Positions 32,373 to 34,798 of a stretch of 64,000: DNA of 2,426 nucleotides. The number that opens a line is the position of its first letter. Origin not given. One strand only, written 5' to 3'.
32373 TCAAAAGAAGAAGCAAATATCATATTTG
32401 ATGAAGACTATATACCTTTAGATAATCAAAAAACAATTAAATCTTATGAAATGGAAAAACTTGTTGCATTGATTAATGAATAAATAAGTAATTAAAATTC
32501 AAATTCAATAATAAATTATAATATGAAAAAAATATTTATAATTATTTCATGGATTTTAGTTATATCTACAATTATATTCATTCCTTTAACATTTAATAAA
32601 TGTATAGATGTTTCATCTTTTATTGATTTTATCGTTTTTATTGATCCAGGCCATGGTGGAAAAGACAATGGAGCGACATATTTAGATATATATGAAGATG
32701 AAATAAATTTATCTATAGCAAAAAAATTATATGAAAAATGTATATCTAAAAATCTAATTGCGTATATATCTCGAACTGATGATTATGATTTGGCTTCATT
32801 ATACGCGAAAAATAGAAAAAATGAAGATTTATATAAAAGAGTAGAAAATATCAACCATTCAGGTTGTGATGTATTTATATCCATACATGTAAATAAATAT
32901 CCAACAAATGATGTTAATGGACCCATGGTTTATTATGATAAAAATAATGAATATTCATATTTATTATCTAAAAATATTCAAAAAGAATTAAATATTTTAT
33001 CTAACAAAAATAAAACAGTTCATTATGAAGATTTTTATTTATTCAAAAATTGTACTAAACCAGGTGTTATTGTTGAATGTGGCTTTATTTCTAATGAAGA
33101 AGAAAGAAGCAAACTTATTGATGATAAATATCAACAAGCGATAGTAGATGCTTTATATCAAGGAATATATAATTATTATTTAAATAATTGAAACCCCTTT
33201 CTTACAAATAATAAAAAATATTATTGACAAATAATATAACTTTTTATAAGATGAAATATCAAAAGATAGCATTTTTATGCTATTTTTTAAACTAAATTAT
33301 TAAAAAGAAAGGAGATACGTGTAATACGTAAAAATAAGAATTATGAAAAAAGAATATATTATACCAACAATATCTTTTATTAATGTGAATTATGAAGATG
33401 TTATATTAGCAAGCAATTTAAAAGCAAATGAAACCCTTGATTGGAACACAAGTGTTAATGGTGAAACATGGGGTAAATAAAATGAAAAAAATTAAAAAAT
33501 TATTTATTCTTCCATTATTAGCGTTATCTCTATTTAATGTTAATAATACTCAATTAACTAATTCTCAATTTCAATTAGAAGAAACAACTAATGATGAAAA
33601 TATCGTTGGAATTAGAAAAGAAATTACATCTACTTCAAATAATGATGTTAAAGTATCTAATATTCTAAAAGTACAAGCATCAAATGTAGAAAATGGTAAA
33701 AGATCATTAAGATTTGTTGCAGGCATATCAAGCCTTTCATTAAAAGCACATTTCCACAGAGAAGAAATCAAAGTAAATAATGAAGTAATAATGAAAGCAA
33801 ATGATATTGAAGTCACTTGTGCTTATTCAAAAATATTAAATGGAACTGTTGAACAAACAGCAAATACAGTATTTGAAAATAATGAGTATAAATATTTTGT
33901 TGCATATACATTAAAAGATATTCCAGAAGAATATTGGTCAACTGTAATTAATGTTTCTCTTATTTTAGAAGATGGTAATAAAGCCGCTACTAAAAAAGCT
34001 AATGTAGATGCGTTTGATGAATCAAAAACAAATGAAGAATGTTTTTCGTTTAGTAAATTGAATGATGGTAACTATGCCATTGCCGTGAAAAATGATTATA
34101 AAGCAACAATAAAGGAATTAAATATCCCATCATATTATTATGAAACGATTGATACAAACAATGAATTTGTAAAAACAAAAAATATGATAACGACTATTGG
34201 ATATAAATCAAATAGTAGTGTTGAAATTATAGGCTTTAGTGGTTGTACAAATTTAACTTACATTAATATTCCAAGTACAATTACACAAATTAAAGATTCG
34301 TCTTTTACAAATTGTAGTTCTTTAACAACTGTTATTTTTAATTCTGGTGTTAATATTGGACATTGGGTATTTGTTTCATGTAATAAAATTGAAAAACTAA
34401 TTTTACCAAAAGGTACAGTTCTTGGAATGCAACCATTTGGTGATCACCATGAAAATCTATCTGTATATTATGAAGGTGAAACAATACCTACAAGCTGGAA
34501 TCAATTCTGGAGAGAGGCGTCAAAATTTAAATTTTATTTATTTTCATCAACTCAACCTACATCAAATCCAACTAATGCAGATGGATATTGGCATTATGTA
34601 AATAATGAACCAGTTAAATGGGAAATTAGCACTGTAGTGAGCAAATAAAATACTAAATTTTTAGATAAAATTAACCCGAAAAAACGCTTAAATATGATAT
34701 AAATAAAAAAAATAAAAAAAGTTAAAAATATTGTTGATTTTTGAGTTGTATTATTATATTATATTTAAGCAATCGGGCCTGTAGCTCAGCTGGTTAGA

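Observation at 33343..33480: Second member of the small-ORF family, directly upstream of an LRR surface protein gene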

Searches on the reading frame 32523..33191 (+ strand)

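Call 80: search_protein_families(library=pfam, proteins=[window:32523-33191:+], max_evalue=0.001)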
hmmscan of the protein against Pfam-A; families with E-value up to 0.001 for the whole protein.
window:32523-33191:+ (222 aa): 1 family
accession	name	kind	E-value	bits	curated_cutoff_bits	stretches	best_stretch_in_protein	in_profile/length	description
PF01520.23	Amidase_3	-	9.5e-43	146.7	27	1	38-216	1-173/174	N-acetylmuramoyl-L-alanine amidase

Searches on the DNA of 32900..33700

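Call 19: search_rna_families(source=window, start=32900, end=33700, threshold=evalue, max_evalue=10)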
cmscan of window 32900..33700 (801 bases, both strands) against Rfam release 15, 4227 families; matches with E-value up to 10: 6.
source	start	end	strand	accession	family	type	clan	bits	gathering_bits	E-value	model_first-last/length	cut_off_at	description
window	33009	33094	-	RF00529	snoMe28S-Am2589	Gene; snRNA; snoRNA; CD-box;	-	18.7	37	6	1-109/109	no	Small nucleolar RNA Me28S-Am2589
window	33083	33144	+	RF04331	Plastid-clpP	Cis-reg;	-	17.5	55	4.3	1-69/69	no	Plastid-clpP 5UTR RNA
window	33246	33288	-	RF01403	STnc290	Gene; sRNA;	-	16.9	60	4.4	1-65/65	no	STnc290 Hfq binding RNA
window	33328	33344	+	RF03055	RAGATH-30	Gene; sRNA;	-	16.1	59.5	2.9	1-59/59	no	RAGATH-30 RNA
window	33017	33121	+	RF04329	snoMe18S-C1367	Gene; snRNA; snoRNA; CD-box;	-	15.7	101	5.2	1-110/110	no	Drosophila C/D box small nucleolar RNA snoMe18S-C1367 family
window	33268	33312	+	RF02060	STnc410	Gene; sRNA;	-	13.1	50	4.2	1-158/158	no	Enterobacterial sRNA STnc410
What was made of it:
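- Tried and rejected: Rfam on 32900-33700 gave only chance-level hits, so there is no known riboswitch or leader (call 19).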

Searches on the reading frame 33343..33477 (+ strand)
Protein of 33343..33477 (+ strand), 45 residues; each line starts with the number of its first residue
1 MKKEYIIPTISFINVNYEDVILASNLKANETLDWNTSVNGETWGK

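Call 4: search_protein_families(library=ncbifam, proteins=[window:33343-33477:+], max_evalue=10)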
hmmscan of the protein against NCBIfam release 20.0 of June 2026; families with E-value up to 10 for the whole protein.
seq(45 aa): 1 family
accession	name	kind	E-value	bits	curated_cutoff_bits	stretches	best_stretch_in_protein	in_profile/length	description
NF050036.1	tryglysin_RiPP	equivalog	0.18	12.4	34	1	1-15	1-15/19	tryglysin family RiPP peptide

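Call 5: search_protein_families(library=pfam, proteins=[window:33343-33477:+], max_evalue=0.01)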
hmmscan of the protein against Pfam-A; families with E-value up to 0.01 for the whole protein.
seq(45 aa): 0 families

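Call 8: find_homologous_proteins(query=window:33343-33477:+, max_evalue=10)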
Query seq(45 aa) (45 aa): 25 proteins with E <= 10 among 25 candidates.
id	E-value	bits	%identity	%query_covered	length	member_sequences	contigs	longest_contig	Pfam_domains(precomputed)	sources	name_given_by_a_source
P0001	1.6e-22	94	100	100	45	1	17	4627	-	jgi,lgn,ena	jgi:hypothetical protein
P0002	5.9e-22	92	98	100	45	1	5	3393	-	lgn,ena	-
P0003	7.4e-22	92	98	100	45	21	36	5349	-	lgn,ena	-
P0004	7.8e-22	92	98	100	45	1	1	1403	-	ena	-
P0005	2.9e-21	90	96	100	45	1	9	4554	-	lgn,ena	-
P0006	5.4e-21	89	93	100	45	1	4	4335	-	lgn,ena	-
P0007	5.6e-21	89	96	100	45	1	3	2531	-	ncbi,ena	-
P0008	5.8e-21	89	93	100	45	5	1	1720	-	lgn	-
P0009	7.2e-21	89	96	100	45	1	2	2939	-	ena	-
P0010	1.1e-20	88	96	100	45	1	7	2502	-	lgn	-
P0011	1.2e-20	88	93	100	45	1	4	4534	-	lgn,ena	-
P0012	1.2e-20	88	93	100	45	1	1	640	-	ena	-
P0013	1.4e-20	88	93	100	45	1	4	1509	-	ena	-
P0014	4.7e-20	86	93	100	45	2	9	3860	-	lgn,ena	-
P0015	8.4e-20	86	91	100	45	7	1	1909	-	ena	-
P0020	3.0e-18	81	89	100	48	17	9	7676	-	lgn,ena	-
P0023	1.1e-16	76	82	100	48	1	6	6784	-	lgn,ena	-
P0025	3.4e-12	62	74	100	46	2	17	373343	-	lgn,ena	-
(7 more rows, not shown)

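Call 12: search_protein_families(library=ncbifam, proteins=[P0025, P0023, P0020], max_evalue=10)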
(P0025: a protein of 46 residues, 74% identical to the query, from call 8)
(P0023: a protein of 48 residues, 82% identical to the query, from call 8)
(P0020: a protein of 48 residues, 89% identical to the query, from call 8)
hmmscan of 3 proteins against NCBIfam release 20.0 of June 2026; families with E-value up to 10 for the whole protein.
P0025 (46 aa): 1 family
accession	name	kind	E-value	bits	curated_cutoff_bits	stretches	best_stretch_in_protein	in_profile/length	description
NF050036.1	tryglysin_RiPP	equivalog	0.21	12.2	34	1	1-15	1-15/19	tryglysin family RiPP peptide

P0023 (48 aa): 0 families

P0020 (48 aa): 1 family
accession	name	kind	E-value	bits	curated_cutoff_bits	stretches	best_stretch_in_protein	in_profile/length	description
NF004543.0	PRK05888.2-5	equivalog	0.11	11.9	243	1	5-44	28-65/217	NADH-quinone oxidoreductase subunit NuoI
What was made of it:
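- On Tryglysin (NF050036): 12.4 bits, N-terminal 15 residues only (calls 4, 12).
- There is a weak hit to NF050036 tryglysin_RiPP (E 0.18; calls 4, 12).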

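Call 15: find_encoding_contigs(protein=P0025, flank=10000, max_places=3)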
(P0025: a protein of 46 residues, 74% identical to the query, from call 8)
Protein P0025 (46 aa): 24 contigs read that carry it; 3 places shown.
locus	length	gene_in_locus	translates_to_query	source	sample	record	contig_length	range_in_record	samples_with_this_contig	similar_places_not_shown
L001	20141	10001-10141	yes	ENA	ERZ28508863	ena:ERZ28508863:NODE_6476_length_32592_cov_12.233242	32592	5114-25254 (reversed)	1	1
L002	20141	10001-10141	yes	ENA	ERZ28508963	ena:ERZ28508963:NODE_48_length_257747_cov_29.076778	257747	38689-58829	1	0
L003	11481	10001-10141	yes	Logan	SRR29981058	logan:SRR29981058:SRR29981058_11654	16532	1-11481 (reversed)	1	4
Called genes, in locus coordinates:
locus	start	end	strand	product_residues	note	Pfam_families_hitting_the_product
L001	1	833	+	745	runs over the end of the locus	-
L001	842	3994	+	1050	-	PF01915:Glyco_hydro_3_C, PF00933:Glyco_hydro_3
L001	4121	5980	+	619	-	-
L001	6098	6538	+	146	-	PF00572:Ribosomal_L13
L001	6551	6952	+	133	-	PF00380:Ribosomal_S9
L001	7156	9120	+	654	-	-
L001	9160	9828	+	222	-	PF01520:Amidase_3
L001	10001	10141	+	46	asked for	-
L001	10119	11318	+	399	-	PF13306:LRR_5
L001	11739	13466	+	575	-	PF00005:ABC_tran, PF17912:OB_MalK (faint)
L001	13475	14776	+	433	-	PF06271:RDD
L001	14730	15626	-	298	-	PF02311:AraC_binding, PF00165:HTH_AraC, PF12833:HTH_18, PF00165:HTH_AraC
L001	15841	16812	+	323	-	PF00528:BPD_transp_1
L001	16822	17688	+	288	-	PF00528:BPD_transp_1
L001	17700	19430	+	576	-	-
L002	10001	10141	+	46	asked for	-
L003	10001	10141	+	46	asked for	-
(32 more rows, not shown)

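Call 21: search_protein_representatives(alignment_id=A2)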
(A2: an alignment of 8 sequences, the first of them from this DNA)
Query: 8 sequences, 47 profile positions. Proteins with E-value up to 0.001 (for the whole library): 22; up to 1e-10: 3; up to 1e-30: 0. The best 22 are listed.
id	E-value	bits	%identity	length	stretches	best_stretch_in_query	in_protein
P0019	5.8e-25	102.9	-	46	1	2-47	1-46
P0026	1.1e-19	86.0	-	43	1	1-43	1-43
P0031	1.0e-12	63.7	-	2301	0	-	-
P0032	1.6e-07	47.1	-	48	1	1-47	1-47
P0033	3.2e-07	46.1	-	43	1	2-41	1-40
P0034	4.2e-06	42.5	-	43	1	2-43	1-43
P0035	4.9e-06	42.3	-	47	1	1-47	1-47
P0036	1.7e-05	40.6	-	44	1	4-38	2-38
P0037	2.2e-05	40.2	-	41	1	2-32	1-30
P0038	3.1e-05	39.8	-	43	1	2-41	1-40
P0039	3.3e-05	39.7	-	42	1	5-40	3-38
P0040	4.2e-05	39.3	-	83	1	2-41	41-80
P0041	4.7e-05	39.2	-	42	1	2-29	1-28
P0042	6.2e-05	38.8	-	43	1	1-35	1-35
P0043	2.0e-04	37.1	-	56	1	2-43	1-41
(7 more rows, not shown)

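Call 42: find_encoding_contigs(protein=P0023, flank=3000, max_places=3)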
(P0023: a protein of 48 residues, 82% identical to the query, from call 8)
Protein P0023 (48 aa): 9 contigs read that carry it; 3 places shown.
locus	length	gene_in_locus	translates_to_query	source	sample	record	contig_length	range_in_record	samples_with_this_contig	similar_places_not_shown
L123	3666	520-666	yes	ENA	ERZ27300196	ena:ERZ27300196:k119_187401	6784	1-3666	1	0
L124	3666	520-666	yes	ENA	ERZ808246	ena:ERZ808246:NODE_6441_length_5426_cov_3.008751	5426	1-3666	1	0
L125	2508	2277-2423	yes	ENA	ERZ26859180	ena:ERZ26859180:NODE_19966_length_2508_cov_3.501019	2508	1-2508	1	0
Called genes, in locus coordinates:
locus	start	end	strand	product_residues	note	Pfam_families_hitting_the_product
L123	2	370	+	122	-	?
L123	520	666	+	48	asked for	-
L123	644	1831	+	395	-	PF13306:LRR_5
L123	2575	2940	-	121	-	PF13240:Zn_Ribbon_1 (weak)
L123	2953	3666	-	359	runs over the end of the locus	PF08271:Zn_Ribbon_TF (faint)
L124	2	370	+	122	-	?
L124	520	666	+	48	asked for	-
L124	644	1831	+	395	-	PF13306:LRR_5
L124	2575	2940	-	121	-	PF13240:Zn_Ribbon_1 (weak)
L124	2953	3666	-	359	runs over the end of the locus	PF08271:Zn_Ribbon_TF (faint)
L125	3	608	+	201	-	?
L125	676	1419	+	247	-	-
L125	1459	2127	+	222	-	PF01520:Amidase_3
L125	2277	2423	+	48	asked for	-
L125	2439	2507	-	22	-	?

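Call 56: find_homologous_proteins(query=A7, max_evalue=0.001)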
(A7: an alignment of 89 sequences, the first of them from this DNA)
Query A7 (89 sequences) (45 aa, profile of the alignment): 176 proteins with E <= 0.001 among 420 candidates; the best 120 are listed.
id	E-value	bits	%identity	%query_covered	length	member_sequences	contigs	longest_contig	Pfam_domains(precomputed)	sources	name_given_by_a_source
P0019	1.2e-9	55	91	100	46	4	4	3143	-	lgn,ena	-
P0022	1.6e-9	55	87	100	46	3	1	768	-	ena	-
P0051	1.9e-8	51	36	49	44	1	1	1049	-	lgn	-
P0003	2.4e-8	51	98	100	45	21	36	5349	-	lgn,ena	-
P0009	3.0e-8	51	96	100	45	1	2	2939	-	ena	-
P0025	3.1e-8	51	74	100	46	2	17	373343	-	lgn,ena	-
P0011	3.4e-8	51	93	100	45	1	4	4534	-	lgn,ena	-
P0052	3.8e-8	50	38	53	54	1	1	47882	-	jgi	-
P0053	4.4e-8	50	36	49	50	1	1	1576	-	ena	-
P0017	4.6e-8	50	89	100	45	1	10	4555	-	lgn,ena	-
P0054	4.8e-8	50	36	49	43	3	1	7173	-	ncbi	-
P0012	5.1e-8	50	93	100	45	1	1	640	-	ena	-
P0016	5.4e-8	50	98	93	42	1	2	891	-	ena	-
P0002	5.8e-8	50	98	100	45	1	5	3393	-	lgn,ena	-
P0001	6.1e-8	50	100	100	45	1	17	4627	-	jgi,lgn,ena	jgi:hypothetical protein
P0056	1.0e-7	49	44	56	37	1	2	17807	-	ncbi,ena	-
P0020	3.6e-7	47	89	100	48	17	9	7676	-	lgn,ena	-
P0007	4.1e-7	47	96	100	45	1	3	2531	-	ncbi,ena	-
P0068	5.2e-7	47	41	49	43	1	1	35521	-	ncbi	-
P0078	1.3e-6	45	-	-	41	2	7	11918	-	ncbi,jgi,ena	-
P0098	4.8e-6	44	36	49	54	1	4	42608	-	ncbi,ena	-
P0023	1.1e-5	43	82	100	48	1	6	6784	-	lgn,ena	-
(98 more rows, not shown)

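Call 86: list_cluster_members(proteins=[P0007, P0026, P0030, P0054, P0056, P0068, P0078, P0098])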
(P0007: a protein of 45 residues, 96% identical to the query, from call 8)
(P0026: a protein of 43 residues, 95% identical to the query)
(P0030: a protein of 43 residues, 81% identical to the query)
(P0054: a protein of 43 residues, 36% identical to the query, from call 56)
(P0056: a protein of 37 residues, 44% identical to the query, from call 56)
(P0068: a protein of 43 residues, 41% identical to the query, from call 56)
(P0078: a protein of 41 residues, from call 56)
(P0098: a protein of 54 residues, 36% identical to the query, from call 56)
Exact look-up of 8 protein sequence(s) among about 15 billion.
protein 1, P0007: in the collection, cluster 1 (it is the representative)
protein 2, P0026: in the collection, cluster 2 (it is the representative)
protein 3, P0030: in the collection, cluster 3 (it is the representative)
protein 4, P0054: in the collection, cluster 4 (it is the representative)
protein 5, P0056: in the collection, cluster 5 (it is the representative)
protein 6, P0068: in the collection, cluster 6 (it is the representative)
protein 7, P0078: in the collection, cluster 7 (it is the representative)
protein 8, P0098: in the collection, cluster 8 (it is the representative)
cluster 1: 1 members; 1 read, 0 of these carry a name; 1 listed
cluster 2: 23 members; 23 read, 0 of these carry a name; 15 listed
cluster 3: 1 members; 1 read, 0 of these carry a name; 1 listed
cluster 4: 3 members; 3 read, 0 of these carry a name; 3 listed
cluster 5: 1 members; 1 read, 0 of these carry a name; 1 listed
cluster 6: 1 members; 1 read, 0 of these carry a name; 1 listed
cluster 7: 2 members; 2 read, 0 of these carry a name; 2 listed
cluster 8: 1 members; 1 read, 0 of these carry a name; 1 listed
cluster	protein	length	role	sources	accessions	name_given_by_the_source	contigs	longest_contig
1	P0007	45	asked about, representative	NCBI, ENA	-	-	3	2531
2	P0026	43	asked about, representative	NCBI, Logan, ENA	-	-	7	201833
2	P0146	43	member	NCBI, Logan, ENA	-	-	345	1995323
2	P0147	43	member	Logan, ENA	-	-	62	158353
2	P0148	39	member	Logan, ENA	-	-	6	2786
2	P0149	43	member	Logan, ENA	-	-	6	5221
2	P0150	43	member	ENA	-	-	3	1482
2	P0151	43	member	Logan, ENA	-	-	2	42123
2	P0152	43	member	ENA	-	-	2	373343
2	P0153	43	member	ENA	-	-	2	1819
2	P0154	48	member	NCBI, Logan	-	-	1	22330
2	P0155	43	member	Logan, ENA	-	-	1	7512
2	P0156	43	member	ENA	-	-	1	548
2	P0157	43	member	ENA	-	-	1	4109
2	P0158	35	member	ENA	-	-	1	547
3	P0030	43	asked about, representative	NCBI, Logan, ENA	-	-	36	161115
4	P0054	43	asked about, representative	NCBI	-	-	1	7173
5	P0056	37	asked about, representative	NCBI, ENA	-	-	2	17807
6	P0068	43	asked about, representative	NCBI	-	-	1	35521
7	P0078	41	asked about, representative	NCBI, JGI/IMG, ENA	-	-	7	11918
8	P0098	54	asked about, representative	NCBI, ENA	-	-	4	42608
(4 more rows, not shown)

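Call 87: predict_structure(alignment_id=A10)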
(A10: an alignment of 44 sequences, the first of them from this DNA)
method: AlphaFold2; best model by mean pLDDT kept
length: 45 residues; sequences in the alignment: 44
mean_pLDDT: 70.7   pTM: 0.24
mean pLDDT of the five models: 70.7, 70.0, 69.5, 68.8, 65.2
residues with pLDDT >= 90: 5; 70-90: 18; 50-70: 18; < 50: 4
segments of 3 or more residues with pLDDT < 50: 43-45
pLDDT, mean of each block of 10 residues (from residue 1): 86 88 66 54 49
secondary structure, 60 per line:
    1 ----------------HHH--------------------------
elements in order:
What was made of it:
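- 33343..33480 (+): pep1, 45-aa precursor-like peptide gene. Proposed leader is residues 1-24 (33343-33414, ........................). Proposed core is residues 25-45 (33415-33477, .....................). Stop TAA. AF2 gives residues 1-20 pLDDT 86-88 in an extended conformation and a low-confidence tail (call 87).
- AF2 gives a confident extended N-terminus and a disordered tail (call 87).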

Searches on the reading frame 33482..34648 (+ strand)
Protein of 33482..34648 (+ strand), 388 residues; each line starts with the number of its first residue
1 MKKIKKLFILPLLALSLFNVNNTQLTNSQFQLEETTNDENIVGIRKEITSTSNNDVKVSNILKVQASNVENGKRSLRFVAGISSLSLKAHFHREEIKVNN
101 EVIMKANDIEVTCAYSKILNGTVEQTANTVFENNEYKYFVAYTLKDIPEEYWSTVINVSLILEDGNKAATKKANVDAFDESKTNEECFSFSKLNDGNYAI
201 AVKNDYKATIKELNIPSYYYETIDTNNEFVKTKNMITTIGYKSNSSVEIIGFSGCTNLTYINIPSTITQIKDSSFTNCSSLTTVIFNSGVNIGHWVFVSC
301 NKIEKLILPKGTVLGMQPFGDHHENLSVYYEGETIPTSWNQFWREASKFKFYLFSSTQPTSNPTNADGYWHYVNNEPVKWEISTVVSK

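Call 5: search_protein_families(library=pfam, proteins=[window:33482-34648:+], max_evalue=0.01)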
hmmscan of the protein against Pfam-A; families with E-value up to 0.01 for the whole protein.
window:33482-34648:+ (388 aa): 1 family
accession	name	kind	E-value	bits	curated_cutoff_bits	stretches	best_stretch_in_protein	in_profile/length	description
PF13306.12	LRR_5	-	3.4e-12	46.8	27.7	1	209-311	12-111/127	BspA type Leucine rich repeat region (6 copies)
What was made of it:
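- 33482..34648 (+): Secreted BspA-type LRR protein gene, 1 nt after the pep1 stop. An alternative in-frame ATG at 33458 would overlap pep1. PF13306 LRR_5 E=3.4e-12 (call 5).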
